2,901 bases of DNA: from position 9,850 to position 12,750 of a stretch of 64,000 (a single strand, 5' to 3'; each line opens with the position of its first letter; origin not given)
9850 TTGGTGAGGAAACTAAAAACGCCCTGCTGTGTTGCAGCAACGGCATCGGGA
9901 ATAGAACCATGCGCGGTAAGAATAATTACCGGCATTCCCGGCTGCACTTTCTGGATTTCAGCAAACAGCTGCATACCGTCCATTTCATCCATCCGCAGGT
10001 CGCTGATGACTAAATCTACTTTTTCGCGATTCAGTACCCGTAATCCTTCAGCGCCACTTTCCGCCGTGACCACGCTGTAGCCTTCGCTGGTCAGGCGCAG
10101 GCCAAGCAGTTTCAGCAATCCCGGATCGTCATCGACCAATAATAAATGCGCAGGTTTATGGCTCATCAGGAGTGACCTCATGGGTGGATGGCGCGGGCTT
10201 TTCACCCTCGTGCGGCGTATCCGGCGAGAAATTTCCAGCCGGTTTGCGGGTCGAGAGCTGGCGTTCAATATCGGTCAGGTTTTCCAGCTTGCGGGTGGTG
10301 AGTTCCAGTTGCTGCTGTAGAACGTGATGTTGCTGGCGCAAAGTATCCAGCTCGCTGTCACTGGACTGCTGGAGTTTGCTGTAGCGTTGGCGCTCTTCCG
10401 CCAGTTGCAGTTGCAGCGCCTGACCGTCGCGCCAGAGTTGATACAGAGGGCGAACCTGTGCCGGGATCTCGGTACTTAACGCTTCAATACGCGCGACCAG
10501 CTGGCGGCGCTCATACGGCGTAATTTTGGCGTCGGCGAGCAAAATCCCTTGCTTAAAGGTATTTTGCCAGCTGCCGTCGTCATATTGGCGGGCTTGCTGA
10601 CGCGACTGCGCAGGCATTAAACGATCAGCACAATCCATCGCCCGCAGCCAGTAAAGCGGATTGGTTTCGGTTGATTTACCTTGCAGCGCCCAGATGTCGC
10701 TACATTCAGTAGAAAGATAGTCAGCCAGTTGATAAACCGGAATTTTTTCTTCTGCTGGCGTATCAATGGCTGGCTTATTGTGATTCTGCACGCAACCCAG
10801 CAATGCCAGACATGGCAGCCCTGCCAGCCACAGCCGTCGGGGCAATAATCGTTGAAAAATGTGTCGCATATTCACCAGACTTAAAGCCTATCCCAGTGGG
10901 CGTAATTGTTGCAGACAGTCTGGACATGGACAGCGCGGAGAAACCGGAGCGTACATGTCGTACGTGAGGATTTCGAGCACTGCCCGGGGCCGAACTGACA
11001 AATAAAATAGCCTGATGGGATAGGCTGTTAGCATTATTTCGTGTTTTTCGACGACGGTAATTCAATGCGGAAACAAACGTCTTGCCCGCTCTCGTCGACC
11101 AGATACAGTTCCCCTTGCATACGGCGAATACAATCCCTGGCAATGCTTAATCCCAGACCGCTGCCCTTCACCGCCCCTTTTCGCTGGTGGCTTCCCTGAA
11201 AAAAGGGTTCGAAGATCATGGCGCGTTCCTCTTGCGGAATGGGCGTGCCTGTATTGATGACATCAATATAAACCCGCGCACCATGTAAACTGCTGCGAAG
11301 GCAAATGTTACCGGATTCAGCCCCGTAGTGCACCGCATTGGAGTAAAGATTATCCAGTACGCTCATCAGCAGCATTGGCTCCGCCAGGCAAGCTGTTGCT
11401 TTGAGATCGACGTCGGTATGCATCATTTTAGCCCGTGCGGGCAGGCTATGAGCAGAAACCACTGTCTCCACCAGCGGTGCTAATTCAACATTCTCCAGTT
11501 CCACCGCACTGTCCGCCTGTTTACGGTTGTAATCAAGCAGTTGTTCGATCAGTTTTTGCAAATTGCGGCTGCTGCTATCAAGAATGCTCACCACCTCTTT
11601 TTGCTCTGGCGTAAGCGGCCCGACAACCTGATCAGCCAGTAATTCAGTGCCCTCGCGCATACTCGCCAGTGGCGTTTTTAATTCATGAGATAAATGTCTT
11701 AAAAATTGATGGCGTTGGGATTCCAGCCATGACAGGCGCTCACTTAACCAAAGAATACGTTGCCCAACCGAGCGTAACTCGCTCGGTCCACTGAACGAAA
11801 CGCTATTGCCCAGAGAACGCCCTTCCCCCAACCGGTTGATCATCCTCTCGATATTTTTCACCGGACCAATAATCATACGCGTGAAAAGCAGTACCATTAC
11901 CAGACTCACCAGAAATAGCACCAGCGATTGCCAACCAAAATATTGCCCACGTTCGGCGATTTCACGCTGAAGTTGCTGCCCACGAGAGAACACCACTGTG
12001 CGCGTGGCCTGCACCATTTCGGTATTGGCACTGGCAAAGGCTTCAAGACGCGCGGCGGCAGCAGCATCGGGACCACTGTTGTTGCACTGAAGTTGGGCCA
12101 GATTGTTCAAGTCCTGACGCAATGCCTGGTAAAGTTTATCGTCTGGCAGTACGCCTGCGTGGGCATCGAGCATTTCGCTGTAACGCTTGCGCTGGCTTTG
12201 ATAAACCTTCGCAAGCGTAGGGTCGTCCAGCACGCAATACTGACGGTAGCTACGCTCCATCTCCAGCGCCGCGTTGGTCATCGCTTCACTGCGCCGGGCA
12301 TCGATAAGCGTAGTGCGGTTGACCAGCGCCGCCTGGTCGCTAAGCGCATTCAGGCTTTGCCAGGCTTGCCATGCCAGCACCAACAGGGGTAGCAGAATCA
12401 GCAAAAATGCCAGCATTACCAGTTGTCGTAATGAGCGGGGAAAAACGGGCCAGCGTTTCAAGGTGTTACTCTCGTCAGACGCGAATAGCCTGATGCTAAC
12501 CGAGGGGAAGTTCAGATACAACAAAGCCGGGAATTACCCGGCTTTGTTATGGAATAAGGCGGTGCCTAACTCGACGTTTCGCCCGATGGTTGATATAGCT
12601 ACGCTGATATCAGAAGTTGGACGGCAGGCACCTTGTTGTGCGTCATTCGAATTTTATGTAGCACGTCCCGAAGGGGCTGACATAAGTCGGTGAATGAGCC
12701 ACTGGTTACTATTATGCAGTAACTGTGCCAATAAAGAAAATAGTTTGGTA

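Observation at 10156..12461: Non-ATG starts and overlap-coupled genes in the glrK-qseG-glrR operon and elsewhere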

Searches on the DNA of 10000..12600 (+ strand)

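Call 2: search_dna_similar(query=window:10000-12600:+, collection=ecoli_genomes, mode=near, max_rows=8)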
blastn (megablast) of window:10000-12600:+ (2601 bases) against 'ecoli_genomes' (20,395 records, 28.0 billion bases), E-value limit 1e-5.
Records with a match: 5430; places in all: 12948; records where one place covers at least 80% of the query: 5425.
Genomes with a match: 5425 of 5426; with a place that covers at least 80% of the query: 5425. Places per genome that has any: lowest 1, median 2, highest 4. On chromosomes: 12943 places; on plasmids: 5.
Best place of each record, by identity: >=99% 37; 95-99% 5388; 80-90% 5.
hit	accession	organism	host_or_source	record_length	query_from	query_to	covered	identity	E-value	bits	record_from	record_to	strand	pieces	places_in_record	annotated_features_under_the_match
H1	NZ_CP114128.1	Escherichia coli strain PE164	pig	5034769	1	2601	100%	100.0%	0e+0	4804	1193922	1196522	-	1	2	qseE: two component system sensor histidine kinase QseE/GlrK | qseG: two-component system QseEF-associated lipoprotein QseG | glrR: two-component system response regulator GlrR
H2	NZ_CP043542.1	Escherichia coli strain F2_81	Sus scrofa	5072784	1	2601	100%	100.0%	0e+0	4804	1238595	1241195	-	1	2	qseE: two component system sensor histidine kinase QseE/GlrK | qseG: two-component system QseEF-associated lipoprotein QseG | glrR: two-component system response regulator GlrR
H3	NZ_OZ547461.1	Escherichia coli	Homo sapiens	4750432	1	2601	100%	99.5%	0e+0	4732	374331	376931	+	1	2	qseE: two component system sensor histidine kinase QseE/GlrK | qseG: two-component system QseEF-associated lipoprotein QseG | glrR: two-component system response regulator GlrR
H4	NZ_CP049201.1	Escherichia coli strain PapRG-04-4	Papio papio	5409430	1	2601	100%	99.3%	0e+0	4704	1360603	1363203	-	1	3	qseE: two component system sensor histidine kinase QseE/GlrK | qseG: two-component system QseEF-associated lipoprotein QseG | glrR: two-component system response regulator GlrR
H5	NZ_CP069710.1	Escherichia coli strain EA2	pig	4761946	1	2601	100%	99.3%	0e+0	4704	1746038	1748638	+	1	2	qseE: two component system sensor histidine kinase QseE/GlrK | qseG: two-component system QseEF-associated lipoprotein QseG | glrR: two-component system response regulator GlrR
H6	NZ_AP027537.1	Escherichia coli strain LR-46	Homo sapiens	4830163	1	2601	100%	99.3%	0e+0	4704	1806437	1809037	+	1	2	qseE: two component system sensor histidine kinase QseE/GlrK | qseG: two-component system QseEF-associated lipoprotein QseG | glrR: two-component system response regulator GlrR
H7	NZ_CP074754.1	Escherichia coli strain F3_13_1_3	bovine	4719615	1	2601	100%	99.3%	0e+0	4704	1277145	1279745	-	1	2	qseE: two component system sensor histidine kinase QseE/GlrK | qseG: two-component system QseEF-associated lipoprotein QseG | glrR: two-component system response regulator GlrR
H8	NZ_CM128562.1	Escherichia coli strain 2824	chicken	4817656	1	2601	100%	99.3%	0e+0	4698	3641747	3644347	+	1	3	qseE: two component system sensor histidine kinase QseE/GlrK | qseG: two-component system QseEF-associated lipoprotein QseG | glrR: two-component system response regulator GlrR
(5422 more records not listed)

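Call 3: get_annotated_region(hit=H1, flank=10000)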
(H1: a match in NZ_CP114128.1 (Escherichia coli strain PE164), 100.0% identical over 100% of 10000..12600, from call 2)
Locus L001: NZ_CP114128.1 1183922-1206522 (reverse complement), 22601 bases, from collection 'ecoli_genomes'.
description: Escherichia coli strain PE164 chromosome, complete genome
organism: Escherichia coli strain PE164 (NCBI taxid 562)
replicon: chromosome; assembly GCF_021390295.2
host: pig; source: diarrhea and blood; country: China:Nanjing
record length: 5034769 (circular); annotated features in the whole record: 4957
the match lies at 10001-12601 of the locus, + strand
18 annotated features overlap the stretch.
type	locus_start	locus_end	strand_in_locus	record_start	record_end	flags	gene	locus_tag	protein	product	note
CDS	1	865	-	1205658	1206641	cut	yphF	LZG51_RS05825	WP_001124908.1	substrate-binding domain-containing protein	-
CDS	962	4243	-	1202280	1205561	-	yphG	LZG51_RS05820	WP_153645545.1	DUF5107 domain-containing protein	-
CDS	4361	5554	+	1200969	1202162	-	yphH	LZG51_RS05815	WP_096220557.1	ROK family protein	-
CDS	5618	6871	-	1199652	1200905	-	glyA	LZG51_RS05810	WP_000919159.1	serine hydroxymethyltransferase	-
CDS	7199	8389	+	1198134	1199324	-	hmpA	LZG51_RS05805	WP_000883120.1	NO-inducible flavohemoprotein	-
CDS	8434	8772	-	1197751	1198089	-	glnB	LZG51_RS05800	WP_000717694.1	nitrogen regulatory protein P-II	-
CDS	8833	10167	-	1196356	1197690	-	glrR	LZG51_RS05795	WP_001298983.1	two-component system response regulator GlrR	-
CDS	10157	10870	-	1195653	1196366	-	qseG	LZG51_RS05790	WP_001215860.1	two-component system QseEF-associated lipoprotein QseG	-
CDS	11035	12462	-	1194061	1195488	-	qseE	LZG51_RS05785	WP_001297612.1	two component system sensor histidine kinase QseE/GlrK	-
CDS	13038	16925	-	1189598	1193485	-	purL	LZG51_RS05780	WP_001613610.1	phosphoribosylformylglycinamidine synthase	-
CDS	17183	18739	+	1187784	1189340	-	mltF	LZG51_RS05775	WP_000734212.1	membrane-bound lytic murein transglycosylase MltF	-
CDS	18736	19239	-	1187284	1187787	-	tadA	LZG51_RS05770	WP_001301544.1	tRNA adenosine(34) deaminase TadA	-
CDS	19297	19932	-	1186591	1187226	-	yfhb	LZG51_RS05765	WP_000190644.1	phosphatidylglycerophosphatase C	-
CDS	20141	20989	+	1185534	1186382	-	yfhH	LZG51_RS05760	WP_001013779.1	MurR/RpiR family transcriptional regulator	-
CDS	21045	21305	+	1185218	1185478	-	yfhL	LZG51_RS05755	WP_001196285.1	4Fe-4S dicluster ferredoxin YfhL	-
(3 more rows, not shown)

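Call 6: search_dna_similar(query=window:12380-12560:+, collection=ecoli_genomes, mode=near, max_rows=30, rows=spread)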
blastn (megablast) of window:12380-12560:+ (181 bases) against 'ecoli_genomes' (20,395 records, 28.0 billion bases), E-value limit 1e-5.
Records with a match: 5425; places in all: 5426; records where one place covers at least 80% of the query: 5425.
Genomes with a match: 5425 of 5426; with a place that covers at least 80% of the query: 5425. Places per genome that has any: lowest 1, median 1, highest 2. On chromosomes: 5426 places; on plasmids: 0.
Best place of each record, by identity: >=99% 2605; 95-99% 2820.
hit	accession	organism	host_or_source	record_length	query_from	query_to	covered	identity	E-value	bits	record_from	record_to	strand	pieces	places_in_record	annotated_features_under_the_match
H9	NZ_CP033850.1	Escherichia coli strain FDAARGOS_497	Homo sapiens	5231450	1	181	100%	100.0%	5e-89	335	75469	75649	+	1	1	qseE: two component system sensor histidine kinase QseE/GlrK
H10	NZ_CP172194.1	Escherichia coli strain GF66.1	chicken meat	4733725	1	181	100%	100.0%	5e-89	335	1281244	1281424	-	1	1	qseE: two component system sensor histidine kinase QseE/GlrK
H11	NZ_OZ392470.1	Escherichia coli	Homo sapiens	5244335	1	181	100%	100.0%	5e-89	335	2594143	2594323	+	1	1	qseE: two component system sensor histidine kinase QseE/GlrK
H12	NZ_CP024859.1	Escherichia coli strain AR_0014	missing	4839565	1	181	100%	99.4%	2e-87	329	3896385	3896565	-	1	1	qseE: two component system sensor histidine kinase QseE/GlrK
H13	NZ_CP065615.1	Escherichia coli strain FDAARGOS_943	missing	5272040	1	181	100%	99.4%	2e-87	329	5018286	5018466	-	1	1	qseE: two component system sensor histidine kinase QseE/GlrK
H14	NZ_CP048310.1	Escherichia coli strain 32-4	environment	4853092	1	181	100%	99.4%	2e-87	329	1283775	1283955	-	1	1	qseE: two component system sensor histidine kinase QseE/GlrK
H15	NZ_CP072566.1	Escherichia coli strain WG5::TT12A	missing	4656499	1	181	100%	99.4%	2e-87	329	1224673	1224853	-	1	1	qseE: two component system sensor histidine kinase QseE/GlrK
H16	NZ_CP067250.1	Escherichia coli strain ESBL_DR28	imported food: chilli pepper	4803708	1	181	100%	99.4%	2e-87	329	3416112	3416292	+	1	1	qseE: two component system sensor histidine kinase QseE/GlrK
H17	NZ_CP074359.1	Escherichia coli strain XJ6.2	bovine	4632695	1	181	100%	99.4%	2e-87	329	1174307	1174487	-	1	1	qseE: two component system sensor histidine kinase QseE/GlrK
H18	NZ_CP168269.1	Escherichia coli strain IH5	Homo sapiens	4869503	1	181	100%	99.4%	2e-87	329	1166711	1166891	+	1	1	qseE: two component system sensor histidine kinase QseE/GlrK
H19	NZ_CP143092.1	Escherichia coli strain EC190486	Homo sapiens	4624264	1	181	100%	99.4%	2e-87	329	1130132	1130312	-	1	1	qseE: two component system sensor histidine kinase QseE/GlrK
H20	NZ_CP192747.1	Escherichia coli strain TUM24567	Laboratory developed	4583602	1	181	100%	99.4%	2e-87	329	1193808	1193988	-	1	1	qseE: two component system sensor histidine kinase QseE/GlrK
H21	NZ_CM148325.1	Escherichia coli strain 24A16CRGN010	Homo sapiens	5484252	1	181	100%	99.4%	2e-87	329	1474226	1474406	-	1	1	qseE: two component system sensor histidine kinase QseE/GlrK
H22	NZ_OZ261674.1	Escherichia coli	restricted access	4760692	1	181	100%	99.4%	2e-87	329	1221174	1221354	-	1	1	qseE: two component system sensor histidine kinase QseE/GlrK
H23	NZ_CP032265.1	Escherichia coli strain AR_0089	missing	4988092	1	181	100%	98.9%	1e-85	324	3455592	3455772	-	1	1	qseE: two component system sensor histidine kinase QseE/GlrK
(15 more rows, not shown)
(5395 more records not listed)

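Call 46: search_dna_similar(query=window:10870-11033:+, collection=ecoli_genomes, mode=distant, max_rows=12, rows=spread)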
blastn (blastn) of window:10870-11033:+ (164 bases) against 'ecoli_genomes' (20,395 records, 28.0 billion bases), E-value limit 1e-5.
Records with a match: 5437; places in all: 23576; records where one place covers at least 80% of the query: 5434.
Genomes with a match: 5425 of 5426; with a place that covers at least 80% of the query: 5425. Places per genome that has any: lowest 1, median 5, highest 8. On chromosomes: 23563 places; on plasmids: 13.
Best place of each record, by identity: >=99% 401; 95-99% 4797; 90-95% 231; 80-90% 7; 60-80% 1.
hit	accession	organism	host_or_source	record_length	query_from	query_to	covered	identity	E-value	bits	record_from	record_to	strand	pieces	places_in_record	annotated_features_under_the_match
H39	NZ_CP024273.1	Escherichia coli strain F9792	missing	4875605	1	164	100%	100.0%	1e-77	297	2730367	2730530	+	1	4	none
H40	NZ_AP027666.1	Escherichia coli strain PSS-04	Homo sapiens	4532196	1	164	100%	98.8%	7e-75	288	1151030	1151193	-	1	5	none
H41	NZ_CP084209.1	Escherichia coli strain EC2648-R2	conjugation assay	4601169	1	164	100%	98.2%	3e-73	283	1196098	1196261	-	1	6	none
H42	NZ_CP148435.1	Escherichia coli strain Z1323CEC0012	Chicken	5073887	1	164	100%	98.2%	3e-73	283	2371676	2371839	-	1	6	none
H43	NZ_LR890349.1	Escherichia coli strain MSB1_9D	Homo sapiens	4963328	1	164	100%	98.2%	3e-73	283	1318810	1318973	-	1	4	none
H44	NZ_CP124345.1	Escherichia coli strain AVS0530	wastewater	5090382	1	164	100%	97.6%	4e-72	279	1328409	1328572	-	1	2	none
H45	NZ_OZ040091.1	Escherichia coli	-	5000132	1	164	100%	97.6%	4e-72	279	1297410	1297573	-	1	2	none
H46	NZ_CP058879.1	Escherichia coli strain STLEFF_29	Stanley WWTPs_29 WWTPs effluent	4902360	1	164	100%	97.0%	2e-70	274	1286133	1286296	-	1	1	none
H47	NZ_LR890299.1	Escherichia coli strain MSB1_3B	Homo sapiens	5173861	1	164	100%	97.0%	2e-70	274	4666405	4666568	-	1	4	none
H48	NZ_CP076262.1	Escherichia coli strain 0-4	Homo sapiens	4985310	1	164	100%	96.3%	2e-69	269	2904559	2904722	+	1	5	none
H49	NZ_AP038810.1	Escherichia coli strain 22-245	Gallus gallus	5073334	1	164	100%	96.3%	2e-69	269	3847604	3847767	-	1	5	none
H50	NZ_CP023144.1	Escherichia coli strain CFSAN061770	missing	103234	98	148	31%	88.2%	4e-8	66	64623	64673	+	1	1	none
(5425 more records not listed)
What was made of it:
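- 10880..11031 (.): 152-nt dispersed repeat with 16-nt terminal inverted repeats, inserted between glrK and qseG. Median of 5 places per genome in 5425 E. coli genomes (call 46).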

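Call 65: get_annotated_region(hit=H41, flank=300)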
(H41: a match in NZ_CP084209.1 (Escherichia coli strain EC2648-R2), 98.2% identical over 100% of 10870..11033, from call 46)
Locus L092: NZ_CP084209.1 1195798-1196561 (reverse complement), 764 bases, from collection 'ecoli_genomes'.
description: Escherichia coli strain EC2648-R2 chromosome, complete genome
organism: Escherichia coli strain EC2648-R2 (NCBI taxid 562)
replicon: chromosome; assembly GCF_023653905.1
host: -; source: conjugation assay; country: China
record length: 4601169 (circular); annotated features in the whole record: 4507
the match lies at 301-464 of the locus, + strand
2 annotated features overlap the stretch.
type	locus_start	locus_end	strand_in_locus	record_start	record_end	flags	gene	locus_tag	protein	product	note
CDS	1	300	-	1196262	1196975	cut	qseG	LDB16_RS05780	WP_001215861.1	two-component system QseEF-associated lipoprotein QseG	-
CDS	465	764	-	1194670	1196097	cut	qseE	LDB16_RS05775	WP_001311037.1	two component system sensor histidine kinase QseE/GlrK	-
